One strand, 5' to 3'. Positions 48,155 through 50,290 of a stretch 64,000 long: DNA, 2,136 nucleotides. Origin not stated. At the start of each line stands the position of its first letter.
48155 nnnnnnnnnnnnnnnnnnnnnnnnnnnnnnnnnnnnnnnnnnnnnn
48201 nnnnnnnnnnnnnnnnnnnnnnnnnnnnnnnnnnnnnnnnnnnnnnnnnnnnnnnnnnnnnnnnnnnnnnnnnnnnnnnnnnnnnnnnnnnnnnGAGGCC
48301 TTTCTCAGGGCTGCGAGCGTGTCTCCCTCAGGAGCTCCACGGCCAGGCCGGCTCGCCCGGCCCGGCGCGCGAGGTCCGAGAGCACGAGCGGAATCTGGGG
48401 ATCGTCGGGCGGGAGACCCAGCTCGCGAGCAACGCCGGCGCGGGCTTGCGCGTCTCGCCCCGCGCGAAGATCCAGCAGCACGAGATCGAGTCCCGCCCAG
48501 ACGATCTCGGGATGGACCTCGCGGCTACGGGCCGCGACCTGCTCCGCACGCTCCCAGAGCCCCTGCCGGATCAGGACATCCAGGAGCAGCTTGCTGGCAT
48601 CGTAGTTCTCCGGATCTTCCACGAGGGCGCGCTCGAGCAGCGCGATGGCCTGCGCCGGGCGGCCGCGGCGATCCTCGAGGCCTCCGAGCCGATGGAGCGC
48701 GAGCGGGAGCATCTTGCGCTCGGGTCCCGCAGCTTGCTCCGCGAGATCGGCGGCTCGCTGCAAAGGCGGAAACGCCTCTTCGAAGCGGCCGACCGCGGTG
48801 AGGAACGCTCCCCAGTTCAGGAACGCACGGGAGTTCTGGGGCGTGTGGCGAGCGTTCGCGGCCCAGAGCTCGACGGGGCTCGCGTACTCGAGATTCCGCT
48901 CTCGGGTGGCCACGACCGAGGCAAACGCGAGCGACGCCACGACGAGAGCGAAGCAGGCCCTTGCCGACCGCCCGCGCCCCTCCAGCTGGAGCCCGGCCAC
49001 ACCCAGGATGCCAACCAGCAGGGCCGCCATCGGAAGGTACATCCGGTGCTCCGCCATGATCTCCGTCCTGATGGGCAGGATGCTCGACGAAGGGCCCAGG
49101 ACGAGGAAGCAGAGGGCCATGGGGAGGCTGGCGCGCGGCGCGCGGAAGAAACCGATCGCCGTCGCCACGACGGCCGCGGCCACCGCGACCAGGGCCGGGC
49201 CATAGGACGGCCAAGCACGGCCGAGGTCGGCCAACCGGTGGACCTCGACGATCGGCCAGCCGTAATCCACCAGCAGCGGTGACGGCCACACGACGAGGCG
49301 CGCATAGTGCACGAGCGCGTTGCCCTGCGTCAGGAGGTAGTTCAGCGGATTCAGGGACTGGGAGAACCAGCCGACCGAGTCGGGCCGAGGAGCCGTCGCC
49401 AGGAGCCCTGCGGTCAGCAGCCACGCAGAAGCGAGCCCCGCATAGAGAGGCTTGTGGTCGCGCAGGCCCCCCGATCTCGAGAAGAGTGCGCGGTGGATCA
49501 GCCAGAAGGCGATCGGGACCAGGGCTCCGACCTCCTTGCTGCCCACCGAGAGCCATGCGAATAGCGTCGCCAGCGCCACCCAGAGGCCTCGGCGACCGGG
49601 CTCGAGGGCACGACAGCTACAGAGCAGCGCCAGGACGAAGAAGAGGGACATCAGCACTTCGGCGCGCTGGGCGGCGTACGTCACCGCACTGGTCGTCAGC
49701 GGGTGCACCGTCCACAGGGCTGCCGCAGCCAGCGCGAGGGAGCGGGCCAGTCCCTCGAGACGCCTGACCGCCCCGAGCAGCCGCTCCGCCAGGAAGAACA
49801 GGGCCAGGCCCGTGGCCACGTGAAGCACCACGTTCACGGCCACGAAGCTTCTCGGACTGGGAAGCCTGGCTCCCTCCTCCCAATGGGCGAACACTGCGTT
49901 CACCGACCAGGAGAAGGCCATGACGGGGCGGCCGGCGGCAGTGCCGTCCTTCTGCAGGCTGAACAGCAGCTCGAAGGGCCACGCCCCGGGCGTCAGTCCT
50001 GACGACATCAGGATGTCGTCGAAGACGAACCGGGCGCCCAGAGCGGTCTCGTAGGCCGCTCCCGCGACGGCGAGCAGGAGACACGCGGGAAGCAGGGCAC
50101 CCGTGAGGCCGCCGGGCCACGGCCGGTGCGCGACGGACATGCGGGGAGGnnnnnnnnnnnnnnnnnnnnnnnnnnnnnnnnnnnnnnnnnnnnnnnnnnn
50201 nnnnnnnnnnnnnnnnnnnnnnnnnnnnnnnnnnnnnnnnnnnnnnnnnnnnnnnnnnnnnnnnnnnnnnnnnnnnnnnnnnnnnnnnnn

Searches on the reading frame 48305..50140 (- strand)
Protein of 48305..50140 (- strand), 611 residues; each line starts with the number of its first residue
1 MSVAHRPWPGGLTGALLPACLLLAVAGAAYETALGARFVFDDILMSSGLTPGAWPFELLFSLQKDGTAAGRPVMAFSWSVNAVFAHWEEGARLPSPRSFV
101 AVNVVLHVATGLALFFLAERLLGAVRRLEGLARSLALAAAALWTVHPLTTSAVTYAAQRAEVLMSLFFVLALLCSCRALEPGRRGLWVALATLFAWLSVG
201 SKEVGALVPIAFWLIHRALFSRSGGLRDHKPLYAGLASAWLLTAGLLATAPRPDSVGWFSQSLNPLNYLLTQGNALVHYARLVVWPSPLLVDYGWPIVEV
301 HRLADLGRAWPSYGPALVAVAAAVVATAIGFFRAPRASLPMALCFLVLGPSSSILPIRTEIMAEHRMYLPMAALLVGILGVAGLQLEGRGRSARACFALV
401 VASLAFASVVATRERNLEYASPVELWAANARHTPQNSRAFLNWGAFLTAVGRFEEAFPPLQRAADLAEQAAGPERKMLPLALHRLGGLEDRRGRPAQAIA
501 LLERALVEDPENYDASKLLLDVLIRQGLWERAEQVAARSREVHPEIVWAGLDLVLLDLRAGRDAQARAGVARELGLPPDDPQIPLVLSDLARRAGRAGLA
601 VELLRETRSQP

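Call 14: find_encoding_contigs(protein=window:48305-50140:-, flank=10000, max_places=4)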
Protein window:48305-50140:- (611 aa): no gene with exactly this product is on record in the collection.

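Call 19: search_protein_families(library=pfam, proteins=[window:48308-50140:-], max_evalue=0.001)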
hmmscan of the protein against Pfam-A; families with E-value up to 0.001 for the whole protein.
window:48308-50140:- (611 aa): 9 families
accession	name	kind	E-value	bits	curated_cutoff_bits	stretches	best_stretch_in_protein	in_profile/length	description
PF13424.12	TPR_12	-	7.2e-11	42.6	30.1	1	439-506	5-72/77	Tetratricopeptide repeat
PF14559.12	TPR_19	-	3.2e-09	37.4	25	1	492-547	4-60/68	Tetratricopeptide repeat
PF13428.12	TPR_14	-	1.7e-07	31.7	23.5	1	481-520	3-42/44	Tetratricopeptide repeat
PF24885.1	TPR_NPHP3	-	5.3e-07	29.7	100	1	437-508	99-170/239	Nephrocystin-3 TPR domain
PF13432.12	TPR_16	-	6.2e-07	30.2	32.7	1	490-538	8-56/65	Tetratricopeptide repeat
PF07719.23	TPR_2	-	1.8e-05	24.9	27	0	480-512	2-34/34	Tetratricopeptide repeat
PF13374.12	TPR_10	-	4.7e-05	23.7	27.5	0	444-474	9-39/42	Tetratricopeptide repeat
PF13176.12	TPR_7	-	6.3e-05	23.2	27.9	0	481-512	1-34/36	Tetratricopeptide repeat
PF00515.34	TPR_1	-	0.00091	19.4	27.8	0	480-512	2-34/34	Tetratricopeptide repeat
